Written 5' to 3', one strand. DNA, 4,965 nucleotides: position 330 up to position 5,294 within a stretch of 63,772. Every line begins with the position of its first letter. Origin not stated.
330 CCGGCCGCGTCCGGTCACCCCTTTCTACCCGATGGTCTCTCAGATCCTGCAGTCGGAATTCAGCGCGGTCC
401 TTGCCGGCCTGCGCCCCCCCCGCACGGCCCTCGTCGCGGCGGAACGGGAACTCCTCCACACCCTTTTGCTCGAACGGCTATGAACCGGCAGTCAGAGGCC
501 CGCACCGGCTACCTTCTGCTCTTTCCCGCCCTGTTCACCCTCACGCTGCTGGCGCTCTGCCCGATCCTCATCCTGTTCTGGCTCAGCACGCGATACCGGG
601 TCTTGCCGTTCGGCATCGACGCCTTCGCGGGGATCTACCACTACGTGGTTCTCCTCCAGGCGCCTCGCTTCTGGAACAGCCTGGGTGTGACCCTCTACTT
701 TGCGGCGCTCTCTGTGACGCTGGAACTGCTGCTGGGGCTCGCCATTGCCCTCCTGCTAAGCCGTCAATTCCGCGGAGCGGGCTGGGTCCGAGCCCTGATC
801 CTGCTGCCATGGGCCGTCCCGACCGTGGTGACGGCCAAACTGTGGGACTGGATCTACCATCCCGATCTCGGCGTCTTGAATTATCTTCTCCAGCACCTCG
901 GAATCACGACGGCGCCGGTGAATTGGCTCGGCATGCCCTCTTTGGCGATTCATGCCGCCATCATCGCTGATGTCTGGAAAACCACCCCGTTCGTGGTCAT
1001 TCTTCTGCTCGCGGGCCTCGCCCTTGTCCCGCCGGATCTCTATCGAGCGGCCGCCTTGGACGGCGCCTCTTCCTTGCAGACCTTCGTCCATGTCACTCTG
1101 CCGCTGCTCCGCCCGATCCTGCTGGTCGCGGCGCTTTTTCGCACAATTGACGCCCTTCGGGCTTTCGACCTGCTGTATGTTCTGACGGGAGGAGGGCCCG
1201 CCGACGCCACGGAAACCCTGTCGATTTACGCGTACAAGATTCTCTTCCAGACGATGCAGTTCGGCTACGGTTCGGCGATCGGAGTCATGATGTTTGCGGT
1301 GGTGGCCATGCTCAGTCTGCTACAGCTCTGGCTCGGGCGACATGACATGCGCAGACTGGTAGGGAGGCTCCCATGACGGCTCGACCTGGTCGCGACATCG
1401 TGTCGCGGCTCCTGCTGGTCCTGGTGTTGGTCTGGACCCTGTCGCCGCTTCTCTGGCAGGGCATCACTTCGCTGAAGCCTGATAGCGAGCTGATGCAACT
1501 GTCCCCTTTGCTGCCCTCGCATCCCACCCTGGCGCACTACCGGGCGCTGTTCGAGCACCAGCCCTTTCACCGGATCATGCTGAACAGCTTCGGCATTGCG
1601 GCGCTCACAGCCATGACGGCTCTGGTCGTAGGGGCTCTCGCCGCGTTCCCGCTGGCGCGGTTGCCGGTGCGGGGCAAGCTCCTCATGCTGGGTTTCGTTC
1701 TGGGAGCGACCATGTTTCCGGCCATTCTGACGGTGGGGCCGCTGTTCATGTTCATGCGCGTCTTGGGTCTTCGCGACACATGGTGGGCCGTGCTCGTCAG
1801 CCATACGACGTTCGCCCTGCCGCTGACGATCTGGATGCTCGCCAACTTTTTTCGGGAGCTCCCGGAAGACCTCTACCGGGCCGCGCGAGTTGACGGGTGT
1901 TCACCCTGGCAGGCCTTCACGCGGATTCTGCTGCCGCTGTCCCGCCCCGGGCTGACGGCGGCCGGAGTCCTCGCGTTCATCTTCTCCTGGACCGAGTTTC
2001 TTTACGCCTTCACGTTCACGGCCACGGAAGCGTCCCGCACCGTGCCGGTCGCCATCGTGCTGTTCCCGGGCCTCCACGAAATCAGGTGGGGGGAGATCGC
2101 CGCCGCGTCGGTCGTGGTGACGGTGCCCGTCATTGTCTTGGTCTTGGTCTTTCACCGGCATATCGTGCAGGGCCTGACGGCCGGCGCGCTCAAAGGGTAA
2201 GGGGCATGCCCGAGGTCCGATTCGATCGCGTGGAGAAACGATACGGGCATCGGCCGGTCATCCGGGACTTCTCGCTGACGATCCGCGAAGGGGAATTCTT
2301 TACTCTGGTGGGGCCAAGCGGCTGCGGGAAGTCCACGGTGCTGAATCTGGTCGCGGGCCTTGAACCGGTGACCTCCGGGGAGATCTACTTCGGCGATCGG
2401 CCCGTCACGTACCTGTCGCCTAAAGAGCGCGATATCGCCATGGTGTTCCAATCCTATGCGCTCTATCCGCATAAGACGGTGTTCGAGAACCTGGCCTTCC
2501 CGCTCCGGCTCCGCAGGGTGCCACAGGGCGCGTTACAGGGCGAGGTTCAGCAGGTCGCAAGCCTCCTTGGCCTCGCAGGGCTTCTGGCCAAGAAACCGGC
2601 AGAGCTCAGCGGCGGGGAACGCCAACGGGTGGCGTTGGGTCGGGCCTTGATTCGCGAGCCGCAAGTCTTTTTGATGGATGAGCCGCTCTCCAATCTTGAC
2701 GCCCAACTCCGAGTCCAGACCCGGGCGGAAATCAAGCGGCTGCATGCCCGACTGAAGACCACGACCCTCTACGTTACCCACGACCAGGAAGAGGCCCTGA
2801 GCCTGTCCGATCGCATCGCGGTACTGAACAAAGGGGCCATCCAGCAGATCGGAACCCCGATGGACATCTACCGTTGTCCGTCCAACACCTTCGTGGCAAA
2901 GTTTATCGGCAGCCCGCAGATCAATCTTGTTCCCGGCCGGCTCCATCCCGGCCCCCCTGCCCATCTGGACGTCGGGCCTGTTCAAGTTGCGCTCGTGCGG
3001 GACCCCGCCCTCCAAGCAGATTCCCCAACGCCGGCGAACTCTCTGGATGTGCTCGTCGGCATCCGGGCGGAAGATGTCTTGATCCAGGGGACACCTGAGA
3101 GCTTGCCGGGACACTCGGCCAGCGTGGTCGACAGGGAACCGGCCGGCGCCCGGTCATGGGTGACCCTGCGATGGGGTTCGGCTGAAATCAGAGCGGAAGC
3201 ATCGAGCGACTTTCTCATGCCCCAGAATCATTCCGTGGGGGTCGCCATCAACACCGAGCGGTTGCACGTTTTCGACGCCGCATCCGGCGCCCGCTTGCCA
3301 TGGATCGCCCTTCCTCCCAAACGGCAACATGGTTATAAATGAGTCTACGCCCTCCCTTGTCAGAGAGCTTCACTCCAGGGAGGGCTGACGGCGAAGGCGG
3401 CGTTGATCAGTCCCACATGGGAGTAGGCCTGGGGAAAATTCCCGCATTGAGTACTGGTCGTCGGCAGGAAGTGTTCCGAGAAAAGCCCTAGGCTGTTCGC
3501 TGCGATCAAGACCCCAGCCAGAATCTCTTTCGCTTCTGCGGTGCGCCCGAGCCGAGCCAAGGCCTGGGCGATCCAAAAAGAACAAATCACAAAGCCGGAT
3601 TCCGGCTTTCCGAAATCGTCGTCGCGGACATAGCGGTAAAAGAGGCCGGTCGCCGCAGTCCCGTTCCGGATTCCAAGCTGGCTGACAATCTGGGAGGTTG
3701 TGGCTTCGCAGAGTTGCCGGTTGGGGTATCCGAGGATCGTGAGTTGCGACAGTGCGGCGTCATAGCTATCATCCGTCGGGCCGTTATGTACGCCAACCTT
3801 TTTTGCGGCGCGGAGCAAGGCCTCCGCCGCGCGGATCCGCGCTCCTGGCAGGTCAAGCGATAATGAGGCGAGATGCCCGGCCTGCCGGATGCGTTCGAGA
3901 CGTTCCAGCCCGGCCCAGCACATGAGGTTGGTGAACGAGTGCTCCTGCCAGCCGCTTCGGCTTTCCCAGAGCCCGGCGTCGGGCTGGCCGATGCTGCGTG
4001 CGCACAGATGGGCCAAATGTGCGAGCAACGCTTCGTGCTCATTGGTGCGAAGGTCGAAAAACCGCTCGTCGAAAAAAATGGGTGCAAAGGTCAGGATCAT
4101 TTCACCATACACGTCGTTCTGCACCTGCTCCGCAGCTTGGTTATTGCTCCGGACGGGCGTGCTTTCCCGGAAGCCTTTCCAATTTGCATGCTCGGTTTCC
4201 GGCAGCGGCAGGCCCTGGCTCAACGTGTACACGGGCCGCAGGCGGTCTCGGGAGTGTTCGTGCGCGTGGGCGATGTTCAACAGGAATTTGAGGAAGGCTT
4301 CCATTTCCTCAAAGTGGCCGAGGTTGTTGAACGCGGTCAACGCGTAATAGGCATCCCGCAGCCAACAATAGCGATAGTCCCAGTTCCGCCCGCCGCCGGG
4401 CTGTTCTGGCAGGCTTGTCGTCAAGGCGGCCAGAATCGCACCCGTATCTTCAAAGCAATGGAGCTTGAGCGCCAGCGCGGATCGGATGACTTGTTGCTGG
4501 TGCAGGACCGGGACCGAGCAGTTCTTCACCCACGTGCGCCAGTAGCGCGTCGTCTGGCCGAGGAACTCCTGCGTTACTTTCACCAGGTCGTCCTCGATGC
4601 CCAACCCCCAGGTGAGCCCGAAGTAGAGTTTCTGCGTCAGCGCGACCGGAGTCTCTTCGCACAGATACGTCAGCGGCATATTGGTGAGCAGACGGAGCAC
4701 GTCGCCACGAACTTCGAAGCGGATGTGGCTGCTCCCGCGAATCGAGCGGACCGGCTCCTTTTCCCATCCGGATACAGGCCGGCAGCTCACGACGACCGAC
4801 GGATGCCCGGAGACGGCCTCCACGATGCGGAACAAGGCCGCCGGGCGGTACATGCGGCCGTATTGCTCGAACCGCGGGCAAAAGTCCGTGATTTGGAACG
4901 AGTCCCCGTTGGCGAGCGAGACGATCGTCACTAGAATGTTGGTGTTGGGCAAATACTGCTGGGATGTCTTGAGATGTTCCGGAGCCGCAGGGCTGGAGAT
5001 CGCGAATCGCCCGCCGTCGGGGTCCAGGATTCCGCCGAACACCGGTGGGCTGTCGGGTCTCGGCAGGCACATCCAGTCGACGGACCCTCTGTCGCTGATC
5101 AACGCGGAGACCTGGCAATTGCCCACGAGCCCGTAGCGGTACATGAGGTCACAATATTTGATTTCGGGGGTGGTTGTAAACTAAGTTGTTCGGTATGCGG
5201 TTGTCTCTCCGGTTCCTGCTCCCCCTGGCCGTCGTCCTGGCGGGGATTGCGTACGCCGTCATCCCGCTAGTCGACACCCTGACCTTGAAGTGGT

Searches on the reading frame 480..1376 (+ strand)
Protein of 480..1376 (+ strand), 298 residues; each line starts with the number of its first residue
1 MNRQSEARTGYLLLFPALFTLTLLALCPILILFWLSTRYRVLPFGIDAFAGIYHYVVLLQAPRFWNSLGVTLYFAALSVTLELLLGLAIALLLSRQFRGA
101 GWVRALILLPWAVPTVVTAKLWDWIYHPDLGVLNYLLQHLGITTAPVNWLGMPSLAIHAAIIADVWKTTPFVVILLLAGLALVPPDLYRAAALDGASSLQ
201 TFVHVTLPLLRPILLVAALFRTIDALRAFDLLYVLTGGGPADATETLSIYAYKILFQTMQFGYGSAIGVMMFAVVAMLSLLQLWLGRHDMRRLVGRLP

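Call 59: search_protein_families(library=pfam, proteins=[window:480-1376:+], max_evalue=0.0001)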
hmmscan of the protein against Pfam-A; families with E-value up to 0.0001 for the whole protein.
window:480-1376:+ (298 aa): 1 family
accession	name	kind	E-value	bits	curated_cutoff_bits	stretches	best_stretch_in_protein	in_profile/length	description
PF00528.27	BPD_transp_1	-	1e-17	64.9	26.4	1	83-287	2-180/184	Binding-protein-dependent transport system inner membrane component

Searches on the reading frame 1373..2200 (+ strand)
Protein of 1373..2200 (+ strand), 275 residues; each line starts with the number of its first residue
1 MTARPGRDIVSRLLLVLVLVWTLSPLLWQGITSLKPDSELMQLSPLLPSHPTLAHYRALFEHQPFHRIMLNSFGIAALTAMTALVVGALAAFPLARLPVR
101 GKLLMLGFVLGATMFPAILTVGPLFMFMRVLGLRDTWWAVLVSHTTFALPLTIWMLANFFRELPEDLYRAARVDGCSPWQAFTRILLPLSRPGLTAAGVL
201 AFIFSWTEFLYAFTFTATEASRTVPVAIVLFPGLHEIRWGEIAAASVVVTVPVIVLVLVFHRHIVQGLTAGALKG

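Call 59: search_protein_families(library=pfam, proteins=[window:1373-2200:+], max_evalue=0.0001)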
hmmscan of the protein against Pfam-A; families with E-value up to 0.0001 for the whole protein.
window:1373-2200:+ (275 aa): 1 family
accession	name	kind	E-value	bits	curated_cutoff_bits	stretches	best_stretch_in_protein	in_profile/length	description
PF00528.27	BPD_transp_1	-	4.9e-18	66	26.4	1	84-268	2-182/184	Binding-protein-dependent transport system inner membrane component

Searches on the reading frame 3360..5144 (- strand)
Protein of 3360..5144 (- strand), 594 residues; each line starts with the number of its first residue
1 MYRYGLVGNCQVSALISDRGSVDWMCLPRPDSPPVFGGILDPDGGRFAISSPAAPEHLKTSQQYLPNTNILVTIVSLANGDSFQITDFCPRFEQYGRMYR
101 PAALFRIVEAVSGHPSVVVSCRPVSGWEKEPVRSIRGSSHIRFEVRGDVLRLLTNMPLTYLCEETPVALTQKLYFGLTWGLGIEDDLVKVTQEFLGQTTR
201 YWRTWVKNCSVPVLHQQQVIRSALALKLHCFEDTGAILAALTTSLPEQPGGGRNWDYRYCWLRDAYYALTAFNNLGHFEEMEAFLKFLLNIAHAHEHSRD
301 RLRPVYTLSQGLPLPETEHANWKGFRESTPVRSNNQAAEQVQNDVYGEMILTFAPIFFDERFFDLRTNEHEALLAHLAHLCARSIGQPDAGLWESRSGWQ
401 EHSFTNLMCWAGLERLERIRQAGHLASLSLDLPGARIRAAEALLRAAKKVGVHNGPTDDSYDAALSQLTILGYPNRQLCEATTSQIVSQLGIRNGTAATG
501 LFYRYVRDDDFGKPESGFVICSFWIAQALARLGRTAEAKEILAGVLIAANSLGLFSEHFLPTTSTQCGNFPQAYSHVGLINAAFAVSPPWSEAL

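Call 59: search_protein_families(library=pfam, proteins=[window:3360-5144:-], max_evalue=0.0001)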
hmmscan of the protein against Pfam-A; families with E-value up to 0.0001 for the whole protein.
window:3360-5144:- (594 aa): 2 families
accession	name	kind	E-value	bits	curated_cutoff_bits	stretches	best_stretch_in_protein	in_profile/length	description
PF00723.27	Glyco_hydro_15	-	2.7e-34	119.2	22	1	215-498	3-226/427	Glycosyl hydrolases family 15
PF19291.4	TREH_N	-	4.2e-11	43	23.1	1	3-136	17-137/211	Trehalase-like, N-terminal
